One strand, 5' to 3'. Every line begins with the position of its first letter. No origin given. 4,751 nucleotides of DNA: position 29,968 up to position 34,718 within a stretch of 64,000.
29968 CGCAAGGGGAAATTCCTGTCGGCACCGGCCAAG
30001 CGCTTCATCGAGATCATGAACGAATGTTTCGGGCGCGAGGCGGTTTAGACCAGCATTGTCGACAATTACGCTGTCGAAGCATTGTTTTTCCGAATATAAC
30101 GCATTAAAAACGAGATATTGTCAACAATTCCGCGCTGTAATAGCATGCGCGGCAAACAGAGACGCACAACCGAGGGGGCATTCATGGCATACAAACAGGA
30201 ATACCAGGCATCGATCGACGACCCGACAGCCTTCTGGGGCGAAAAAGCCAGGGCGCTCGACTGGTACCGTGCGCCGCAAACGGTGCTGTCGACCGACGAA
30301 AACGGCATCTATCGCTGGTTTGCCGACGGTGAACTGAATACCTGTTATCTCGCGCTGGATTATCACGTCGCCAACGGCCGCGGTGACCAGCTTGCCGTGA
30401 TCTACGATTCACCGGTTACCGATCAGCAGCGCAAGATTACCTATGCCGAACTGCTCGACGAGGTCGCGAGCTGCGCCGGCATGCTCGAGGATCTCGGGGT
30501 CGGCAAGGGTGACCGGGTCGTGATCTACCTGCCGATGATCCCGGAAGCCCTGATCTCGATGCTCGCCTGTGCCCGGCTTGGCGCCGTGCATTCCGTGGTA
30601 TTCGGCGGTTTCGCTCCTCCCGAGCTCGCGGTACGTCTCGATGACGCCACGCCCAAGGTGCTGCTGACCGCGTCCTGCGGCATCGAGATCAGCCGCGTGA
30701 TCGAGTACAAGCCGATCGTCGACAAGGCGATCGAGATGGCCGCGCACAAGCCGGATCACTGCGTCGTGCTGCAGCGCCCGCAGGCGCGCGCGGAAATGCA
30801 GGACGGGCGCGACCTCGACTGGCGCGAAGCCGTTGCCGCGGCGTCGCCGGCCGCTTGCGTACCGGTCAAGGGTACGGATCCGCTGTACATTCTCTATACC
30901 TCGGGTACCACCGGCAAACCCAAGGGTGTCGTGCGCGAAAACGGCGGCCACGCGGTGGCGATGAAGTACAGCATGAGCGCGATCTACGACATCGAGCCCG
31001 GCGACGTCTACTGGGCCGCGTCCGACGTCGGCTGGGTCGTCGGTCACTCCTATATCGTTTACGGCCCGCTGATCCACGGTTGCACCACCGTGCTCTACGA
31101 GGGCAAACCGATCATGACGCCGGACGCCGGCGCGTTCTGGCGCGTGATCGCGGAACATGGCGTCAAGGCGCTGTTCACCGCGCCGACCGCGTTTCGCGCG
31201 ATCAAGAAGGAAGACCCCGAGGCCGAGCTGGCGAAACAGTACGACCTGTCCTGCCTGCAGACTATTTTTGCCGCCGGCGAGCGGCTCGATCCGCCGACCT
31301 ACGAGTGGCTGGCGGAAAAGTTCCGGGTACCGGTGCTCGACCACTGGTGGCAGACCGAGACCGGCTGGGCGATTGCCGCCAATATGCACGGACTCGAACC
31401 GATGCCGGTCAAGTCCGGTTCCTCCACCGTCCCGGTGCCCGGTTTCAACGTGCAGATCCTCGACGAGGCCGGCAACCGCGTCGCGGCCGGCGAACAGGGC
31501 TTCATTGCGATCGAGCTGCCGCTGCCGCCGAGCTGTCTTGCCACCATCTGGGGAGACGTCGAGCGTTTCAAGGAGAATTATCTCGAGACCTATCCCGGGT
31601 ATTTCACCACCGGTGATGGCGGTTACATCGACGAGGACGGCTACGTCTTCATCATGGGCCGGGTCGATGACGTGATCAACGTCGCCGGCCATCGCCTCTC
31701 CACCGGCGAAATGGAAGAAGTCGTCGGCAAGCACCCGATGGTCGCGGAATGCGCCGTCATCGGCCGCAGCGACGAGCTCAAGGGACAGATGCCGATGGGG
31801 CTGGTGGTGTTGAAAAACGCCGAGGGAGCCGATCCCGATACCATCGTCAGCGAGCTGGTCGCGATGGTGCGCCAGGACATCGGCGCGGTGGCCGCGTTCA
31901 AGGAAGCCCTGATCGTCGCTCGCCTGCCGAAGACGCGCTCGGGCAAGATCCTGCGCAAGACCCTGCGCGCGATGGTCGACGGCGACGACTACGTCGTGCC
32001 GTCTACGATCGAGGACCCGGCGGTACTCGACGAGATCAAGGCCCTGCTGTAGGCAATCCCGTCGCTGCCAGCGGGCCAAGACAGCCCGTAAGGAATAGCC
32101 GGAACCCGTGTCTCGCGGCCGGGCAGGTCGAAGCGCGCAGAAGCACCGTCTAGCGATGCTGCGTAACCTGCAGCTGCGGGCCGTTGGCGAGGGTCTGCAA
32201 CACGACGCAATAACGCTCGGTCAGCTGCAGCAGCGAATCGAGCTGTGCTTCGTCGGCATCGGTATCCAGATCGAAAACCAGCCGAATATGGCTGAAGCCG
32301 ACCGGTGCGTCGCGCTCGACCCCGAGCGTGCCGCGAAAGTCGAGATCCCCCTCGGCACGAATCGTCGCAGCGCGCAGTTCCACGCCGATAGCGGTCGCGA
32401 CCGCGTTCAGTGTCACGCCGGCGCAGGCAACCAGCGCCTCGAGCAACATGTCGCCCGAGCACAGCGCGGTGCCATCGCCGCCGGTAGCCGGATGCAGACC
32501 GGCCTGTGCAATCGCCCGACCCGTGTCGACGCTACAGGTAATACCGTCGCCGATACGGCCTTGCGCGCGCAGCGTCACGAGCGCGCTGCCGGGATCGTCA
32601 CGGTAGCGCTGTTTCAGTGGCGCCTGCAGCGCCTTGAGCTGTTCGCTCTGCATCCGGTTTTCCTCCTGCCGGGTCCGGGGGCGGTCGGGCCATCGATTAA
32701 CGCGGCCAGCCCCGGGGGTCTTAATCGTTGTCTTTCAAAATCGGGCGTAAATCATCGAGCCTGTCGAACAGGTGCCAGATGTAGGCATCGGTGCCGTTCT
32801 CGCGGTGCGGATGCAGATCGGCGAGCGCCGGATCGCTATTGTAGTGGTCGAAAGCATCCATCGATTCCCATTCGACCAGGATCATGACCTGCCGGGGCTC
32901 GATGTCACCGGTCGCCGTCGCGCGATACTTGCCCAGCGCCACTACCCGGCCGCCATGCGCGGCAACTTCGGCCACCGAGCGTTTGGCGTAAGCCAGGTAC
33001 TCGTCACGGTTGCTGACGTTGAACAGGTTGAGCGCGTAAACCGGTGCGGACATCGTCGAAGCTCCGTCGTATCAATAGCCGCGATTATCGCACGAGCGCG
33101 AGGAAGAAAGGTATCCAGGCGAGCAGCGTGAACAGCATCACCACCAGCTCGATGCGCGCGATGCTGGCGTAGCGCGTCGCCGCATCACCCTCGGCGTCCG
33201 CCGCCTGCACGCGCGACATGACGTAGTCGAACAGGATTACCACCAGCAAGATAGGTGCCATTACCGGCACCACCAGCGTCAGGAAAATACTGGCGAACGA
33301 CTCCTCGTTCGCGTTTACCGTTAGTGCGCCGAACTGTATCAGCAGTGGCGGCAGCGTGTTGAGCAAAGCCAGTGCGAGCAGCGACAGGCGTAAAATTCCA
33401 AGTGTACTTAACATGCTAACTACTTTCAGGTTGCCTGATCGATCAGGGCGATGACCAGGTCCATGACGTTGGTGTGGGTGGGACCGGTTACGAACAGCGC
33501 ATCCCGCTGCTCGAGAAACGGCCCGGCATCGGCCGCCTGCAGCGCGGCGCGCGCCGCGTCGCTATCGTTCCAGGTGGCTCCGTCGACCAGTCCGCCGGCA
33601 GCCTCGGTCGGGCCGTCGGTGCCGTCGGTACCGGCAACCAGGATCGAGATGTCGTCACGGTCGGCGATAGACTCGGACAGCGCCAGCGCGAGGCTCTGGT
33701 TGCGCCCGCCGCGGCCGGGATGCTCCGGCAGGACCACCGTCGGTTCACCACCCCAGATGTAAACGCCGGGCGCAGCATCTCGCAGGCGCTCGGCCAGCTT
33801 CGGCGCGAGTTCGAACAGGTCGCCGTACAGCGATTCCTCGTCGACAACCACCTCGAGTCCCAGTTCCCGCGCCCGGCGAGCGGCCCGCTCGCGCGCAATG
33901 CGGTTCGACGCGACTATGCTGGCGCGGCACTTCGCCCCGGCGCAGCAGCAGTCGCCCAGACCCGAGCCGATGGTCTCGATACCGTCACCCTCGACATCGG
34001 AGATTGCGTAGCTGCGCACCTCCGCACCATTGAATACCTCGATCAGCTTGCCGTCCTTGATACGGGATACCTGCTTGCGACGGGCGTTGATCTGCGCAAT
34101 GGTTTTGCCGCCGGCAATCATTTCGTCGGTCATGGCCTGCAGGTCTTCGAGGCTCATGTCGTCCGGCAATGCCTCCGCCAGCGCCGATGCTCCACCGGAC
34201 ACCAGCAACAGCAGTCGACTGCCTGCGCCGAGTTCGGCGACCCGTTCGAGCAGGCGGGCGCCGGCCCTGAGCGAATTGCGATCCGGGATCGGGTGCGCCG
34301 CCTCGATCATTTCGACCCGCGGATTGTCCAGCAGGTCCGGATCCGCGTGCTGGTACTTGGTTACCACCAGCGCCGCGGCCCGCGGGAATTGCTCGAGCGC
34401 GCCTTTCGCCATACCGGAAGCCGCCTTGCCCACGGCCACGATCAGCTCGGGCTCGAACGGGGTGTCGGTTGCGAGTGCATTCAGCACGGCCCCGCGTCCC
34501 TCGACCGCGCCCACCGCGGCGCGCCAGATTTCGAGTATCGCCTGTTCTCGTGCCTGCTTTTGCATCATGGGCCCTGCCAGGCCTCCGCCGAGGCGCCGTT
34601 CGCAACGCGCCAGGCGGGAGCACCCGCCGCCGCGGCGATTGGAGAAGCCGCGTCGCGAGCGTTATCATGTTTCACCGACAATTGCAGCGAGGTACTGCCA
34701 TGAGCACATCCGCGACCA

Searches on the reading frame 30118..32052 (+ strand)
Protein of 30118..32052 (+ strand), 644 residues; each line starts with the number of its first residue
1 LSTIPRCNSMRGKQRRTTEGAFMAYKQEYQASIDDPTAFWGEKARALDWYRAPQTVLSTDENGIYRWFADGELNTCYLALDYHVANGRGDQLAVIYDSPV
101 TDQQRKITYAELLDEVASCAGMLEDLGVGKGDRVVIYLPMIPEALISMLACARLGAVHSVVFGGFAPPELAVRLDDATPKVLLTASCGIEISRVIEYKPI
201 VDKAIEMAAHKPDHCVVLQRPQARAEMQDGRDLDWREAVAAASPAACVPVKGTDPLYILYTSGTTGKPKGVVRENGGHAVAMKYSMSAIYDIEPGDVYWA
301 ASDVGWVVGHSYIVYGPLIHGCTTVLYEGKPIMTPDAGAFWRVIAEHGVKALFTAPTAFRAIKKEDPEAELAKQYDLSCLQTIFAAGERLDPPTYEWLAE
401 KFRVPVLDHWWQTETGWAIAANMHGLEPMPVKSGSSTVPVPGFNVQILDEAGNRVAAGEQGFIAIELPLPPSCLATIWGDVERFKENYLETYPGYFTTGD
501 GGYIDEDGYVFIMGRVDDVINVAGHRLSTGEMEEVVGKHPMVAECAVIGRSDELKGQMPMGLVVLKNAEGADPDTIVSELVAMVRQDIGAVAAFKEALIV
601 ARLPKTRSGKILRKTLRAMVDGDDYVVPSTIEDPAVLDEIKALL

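Call 25: search_protein_families(library=pfam, proteins=[window:30118-32052:+], max_evalue=0.00001)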
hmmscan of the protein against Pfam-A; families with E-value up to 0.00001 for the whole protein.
window:30118-32052:+ (644 aa): 3 families
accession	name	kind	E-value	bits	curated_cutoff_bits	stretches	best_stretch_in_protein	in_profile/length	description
PF00501.34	AMP-binding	-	9e-80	268.7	29.9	1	84-465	4-374/384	AMP-binding enzyme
PF13193.12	AMP-binding_C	-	6.6e-25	88.3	24.5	1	531-610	1-76/76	AMP-binding enzyme C-terminal domain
PF16177.11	ACAS_N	-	9.6e-20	70.6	27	1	25-78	1-54/55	Acetyl-coenzyme A synthetase N-terminus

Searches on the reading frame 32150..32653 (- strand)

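Call 103: search_protein_families(library=pfam, proteins=[window:32150-32653:-], max_evalue=0.00001)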
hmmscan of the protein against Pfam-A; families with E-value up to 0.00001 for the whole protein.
window:32150-32653:- (167 aa): 1 family
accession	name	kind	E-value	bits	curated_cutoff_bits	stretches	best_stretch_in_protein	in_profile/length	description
PF02566.24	OsmC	-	1.8e-18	67.2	27.5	1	59-163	1-99/100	OsmC-like protein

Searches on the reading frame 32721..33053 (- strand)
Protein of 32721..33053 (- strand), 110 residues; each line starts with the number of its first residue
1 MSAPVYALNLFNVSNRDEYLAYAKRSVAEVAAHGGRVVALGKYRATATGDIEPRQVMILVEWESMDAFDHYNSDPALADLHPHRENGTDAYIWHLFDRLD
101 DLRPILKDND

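Call 103: search_protein_families(library=pfam, proteins=[window:32721-33053:-], max_evalue=0.00001)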
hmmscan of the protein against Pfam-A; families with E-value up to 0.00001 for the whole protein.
window:32721-33053:- (110 aa): 1 family
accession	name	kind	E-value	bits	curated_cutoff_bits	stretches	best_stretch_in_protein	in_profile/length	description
PF07045.17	DUF1330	-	9.9e-11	42.3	23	1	5-91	2-87/94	Domain of unknown function (DUF1330)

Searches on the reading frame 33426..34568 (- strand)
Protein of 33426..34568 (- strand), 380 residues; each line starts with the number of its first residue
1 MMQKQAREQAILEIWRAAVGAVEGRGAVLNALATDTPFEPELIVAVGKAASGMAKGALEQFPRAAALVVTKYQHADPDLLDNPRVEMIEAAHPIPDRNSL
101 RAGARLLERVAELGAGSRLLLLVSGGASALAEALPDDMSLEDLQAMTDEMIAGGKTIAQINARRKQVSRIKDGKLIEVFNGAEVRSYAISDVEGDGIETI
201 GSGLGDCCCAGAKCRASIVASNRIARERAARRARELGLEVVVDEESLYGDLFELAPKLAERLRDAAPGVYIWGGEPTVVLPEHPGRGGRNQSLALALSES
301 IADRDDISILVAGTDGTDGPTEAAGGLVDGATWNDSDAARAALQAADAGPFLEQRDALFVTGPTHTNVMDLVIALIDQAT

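Call 25: search_protein_families(library=pfam, proteins=[window:33426-34568:-], max_evalue=0.00001)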
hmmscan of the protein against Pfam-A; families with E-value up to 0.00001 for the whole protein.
window:33426-34568:- (380 aa): 2 families
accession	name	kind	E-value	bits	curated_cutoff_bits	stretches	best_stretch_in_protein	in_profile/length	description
PF13660.11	DUF4147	-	1.7e-47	162.3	23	1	12-203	3-201/234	Domain of unknown function (DUF4147)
PF05161.18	MOFRL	-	2e-30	105.6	28.3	1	269-370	2-106/106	MOFRL family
